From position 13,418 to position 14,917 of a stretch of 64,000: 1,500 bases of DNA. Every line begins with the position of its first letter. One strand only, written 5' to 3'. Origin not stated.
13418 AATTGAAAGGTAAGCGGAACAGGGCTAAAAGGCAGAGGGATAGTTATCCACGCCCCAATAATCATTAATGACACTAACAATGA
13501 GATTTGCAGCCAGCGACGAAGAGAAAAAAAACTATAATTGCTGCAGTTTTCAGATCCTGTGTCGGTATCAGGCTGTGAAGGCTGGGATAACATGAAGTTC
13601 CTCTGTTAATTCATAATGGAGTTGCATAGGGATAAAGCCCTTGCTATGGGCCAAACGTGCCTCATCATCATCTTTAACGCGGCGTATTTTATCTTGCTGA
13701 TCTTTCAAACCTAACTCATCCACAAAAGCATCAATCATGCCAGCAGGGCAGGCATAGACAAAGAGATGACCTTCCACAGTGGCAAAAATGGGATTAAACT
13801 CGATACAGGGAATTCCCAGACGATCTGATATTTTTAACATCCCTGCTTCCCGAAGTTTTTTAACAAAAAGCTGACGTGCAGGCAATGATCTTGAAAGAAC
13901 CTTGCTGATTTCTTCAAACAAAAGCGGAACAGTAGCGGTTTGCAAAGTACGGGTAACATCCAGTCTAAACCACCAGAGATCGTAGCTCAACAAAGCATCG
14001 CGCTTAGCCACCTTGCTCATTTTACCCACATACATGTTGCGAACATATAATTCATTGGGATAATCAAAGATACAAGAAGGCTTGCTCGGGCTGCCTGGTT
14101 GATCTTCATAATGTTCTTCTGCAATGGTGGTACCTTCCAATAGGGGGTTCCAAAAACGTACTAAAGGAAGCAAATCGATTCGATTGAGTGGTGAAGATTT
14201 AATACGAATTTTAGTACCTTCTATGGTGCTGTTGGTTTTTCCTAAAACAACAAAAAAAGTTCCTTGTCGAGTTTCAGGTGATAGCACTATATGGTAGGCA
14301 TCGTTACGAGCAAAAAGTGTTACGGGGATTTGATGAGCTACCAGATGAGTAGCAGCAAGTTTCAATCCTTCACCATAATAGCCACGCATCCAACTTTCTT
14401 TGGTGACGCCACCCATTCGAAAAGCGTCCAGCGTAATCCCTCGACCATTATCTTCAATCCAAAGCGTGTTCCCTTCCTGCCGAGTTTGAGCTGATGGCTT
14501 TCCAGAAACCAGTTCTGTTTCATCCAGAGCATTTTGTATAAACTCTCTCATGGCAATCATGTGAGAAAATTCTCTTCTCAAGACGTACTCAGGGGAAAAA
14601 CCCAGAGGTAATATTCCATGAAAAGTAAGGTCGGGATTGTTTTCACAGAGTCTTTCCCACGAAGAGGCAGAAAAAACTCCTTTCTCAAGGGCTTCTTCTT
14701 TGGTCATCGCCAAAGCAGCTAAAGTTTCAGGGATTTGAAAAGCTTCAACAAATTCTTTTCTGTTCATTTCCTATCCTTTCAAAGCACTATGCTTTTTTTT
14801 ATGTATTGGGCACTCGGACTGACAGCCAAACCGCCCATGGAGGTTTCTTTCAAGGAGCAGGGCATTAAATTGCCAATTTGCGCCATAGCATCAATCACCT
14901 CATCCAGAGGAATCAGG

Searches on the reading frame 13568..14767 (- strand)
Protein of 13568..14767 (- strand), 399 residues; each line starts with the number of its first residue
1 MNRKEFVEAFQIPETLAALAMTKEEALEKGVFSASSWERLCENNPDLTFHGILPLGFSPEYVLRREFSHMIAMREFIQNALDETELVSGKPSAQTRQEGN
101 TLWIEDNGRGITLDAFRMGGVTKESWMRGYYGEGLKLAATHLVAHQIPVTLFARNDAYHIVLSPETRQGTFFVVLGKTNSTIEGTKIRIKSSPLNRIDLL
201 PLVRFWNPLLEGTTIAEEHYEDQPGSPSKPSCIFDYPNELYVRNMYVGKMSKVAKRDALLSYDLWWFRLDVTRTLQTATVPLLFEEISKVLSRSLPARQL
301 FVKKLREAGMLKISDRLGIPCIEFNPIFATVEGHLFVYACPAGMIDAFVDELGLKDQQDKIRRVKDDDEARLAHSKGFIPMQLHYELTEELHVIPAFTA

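Call 22: search_protein_families(library=pfam, proteins=[window:13568-14767:-], max_evalue=0.001)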
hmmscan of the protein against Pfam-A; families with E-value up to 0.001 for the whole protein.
window:13568-14767:- (399 aa): 1 family
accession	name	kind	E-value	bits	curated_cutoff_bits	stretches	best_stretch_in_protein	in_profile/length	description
PF02518.31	HATPase_c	-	0.00017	22.5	26.4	1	72-174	9-105/111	Histidine kinase-, DNA gyrase B-, and HSP90-like ATPase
